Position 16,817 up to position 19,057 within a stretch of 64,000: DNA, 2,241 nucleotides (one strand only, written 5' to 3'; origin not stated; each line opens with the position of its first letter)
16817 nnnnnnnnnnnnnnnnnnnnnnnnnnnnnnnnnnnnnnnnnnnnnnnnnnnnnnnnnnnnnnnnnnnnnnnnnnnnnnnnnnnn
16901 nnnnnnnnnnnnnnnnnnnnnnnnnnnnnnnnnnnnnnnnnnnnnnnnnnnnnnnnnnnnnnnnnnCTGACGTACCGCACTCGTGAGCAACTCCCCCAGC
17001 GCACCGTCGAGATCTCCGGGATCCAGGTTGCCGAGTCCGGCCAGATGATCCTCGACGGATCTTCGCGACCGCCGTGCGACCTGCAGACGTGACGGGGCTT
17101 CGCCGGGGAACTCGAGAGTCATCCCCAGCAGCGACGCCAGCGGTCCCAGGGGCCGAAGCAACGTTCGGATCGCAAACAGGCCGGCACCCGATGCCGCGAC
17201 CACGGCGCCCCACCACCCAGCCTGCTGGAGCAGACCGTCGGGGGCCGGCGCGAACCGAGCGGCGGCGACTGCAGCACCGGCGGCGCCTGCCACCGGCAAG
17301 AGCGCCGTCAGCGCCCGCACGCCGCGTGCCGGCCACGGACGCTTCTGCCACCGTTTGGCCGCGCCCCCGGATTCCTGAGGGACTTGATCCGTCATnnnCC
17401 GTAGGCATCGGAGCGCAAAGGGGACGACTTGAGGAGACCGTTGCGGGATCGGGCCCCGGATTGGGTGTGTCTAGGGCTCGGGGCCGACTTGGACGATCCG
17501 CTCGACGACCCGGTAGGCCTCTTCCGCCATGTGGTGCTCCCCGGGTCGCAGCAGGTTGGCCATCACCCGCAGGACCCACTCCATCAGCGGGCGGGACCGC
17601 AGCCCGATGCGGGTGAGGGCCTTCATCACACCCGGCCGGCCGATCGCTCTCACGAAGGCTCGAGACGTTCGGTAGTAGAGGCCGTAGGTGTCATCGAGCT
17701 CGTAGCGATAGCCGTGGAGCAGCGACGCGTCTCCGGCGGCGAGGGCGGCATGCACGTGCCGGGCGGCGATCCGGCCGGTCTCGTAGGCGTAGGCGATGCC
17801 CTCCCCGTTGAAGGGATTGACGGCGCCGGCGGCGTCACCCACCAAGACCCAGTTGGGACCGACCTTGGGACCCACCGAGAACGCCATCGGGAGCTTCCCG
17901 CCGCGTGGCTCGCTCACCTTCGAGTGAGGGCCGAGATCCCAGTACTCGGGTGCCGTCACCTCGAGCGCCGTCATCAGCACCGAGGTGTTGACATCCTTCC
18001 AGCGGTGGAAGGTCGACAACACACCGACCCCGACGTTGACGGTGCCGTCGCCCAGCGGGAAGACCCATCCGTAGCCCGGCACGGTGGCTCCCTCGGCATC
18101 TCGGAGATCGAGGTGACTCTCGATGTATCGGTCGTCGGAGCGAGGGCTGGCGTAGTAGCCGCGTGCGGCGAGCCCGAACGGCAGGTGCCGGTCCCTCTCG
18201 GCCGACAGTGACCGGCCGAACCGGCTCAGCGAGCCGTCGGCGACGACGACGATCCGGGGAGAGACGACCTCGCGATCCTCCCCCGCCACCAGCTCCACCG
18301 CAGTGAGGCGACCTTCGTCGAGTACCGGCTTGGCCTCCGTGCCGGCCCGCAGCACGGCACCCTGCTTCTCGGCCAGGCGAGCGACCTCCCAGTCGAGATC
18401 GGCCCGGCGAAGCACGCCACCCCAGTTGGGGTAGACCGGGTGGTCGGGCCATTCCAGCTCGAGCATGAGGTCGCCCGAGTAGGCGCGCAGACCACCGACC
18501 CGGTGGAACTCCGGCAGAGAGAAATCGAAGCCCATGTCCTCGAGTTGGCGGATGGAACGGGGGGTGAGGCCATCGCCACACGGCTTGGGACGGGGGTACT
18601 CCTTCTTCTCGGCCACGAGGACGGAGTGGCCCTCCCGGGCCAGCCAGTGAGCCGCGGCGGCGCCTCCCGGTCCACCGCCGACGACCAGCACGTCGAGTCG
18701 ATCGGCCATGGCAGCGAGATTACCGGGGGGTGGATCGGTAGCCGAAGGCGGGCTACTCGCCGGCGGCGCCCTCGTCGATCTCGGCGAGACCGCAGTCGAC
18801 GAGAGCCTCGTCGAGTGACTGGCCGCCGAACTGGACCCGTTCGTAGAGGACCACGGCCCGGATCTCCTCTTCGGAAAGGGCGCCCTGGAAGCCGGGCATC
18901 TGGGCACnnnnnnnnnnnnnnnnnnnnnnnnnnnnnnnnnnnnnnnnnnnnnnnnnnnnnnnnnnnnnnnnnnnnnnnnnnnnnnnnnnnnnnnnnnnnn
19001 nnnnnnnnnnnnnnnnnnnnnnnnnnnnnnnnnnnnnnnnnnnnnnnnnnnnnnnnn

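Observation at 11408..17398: Receptor-like giant protein: cytoplasmic HD-GYP c-di-GMP phosphodiesterase fused through a TM helix to a ~1600-aa extracellular cadherin-like/VCBS repeat array with an embedded lamin-tail domain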

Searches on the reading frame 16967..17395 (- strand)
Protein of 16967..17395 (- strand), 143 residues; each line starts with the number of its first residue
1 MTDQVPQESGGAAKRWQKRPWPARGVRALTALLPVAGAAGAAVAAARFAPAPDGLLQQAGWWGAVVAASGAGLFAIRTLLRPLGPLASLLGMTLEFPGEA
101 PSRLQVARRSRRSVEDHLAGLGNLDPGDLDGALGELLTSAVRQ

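Call 34: search_protein_families(library=pfam, proteins=[window:16967-17395:-], max_evalue=1)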
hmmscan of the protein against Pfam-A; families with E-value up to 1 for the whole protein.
seq(143 aa): 1 family
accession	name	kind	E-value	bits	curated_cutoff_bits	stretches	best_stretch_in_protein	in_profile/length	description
PF01471.23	PG_binding_1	-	0.061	14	23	1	111-143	5-36/57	Putative peptidoglycan binding domain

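Call 47: search_protein_representatives(alignment_id=A2)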
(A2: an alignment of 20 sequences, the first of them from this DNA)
Query: 20 sequences, 143 profile positions. Proteins with E-value up to 0.001 (for the whole library): 1772; up to 1e-10: 1530; up to 1e-30: 511. The best 150 are listed.
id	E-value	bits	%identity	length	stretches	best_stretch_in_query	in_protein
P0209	2.9e-62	224.7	-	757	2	9-142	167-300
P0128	4.5e-46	172.3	-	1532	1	2-142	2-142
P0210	3.6e-44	166.1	-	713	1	7-143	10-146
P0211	1.2e-43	164.4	-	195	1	9-143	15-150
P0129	1.7e-43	163.9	-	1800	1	9-143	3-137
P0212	3.6e-43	162.8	-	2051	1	9-143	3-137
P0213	7.3e-43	161.9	-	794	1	7-142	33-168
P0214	9.0e-43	161.6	-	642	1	11-142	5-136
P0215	1.6e-42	160.8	-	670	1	9-143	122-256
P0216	1.9e-42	160.5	-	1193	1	5-143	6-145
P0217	2.0e-42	160.5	-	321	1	6-143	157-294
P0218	2.0e-42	160.4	-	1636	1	6-143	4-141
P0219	2.8e-42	160.0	-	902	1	6-143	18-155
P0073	8.9e-42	158.3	-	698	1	4-142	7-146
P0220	1.3e-41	157.8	-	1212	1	6-143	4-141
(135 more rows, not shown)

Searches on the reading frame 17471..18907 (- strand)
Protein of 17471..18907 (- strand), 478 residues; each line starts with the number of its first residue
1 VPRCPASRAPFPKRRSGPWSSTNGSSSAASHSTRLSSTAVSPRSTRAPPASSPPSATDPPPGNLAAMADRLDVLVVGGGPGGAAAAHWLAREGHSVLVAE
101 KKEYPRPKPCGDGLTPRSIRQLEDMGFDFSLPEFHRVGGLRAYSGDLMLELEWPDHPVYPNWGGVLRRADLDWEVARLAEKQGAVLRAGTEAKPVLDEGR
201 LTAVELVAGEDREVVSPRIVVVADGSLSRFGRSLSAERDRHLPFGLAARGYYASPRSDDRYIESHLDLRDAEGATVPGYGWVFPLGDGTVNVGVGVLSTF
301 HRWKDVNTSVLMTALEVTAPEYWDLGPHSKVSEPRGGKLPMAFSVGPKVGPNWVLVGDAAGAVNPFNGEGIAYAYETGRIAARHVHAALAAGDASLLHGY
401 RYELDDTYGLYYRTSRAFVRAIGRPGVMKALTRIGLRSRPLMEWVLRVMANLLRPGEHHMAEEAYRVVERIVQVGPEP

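Call 8: search_protein_families(library=pfam, proteins=[window:17471-18907:-], max_evalue=0.001)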
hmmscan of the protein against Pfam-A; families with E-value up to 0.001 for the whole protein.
window:17471-18907:- (478 aa): 9 families
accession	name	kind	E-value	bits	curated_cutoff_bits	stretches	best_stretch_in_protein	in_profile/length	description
PF01494.25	FAD_binding_3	-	5.6e-16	59.1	22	1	71-238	2-171/349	FAD binding domain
PF01266.30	DAO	-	5.2e-12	46.4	27.9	2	72-103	1-32/353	FAD dependent oxidoreductase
PF12831.13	FAD_oxidored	-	2.5e-06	27.5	27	1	72-103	1-32/416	FAD dependent oxidoreductase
PF00890.30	FAD_binding_2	-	3.7e-06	26.8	20.4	1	72-104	1-33/414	FAD binding domain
PF13450.12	NAD_binding_8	-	3.8e-06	27.5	21.9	1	75-104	1-30/68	NAD(P)-binding Rossmann-like domain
PF05834.18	Lycopene_cycl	-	4.5e-06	26.4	23.4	0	166-424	84-324/380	Lycopene cyclase protein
PF07992.20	Pyr_redox_2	-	1.4e-05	25.1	26.1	1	72-106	2-37/291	Pyridine nucleotide-disulphide oxidoreductase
PF22578.2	GGR_cat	-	2.8e-05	24.3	27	1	278-302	32-56/88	Geranylgeranyl reductase catalytic domain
PF04820.20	Trp_halogenase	-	8.1e-05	22.1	21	0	72-121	1-52/458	Tryptophan halogenase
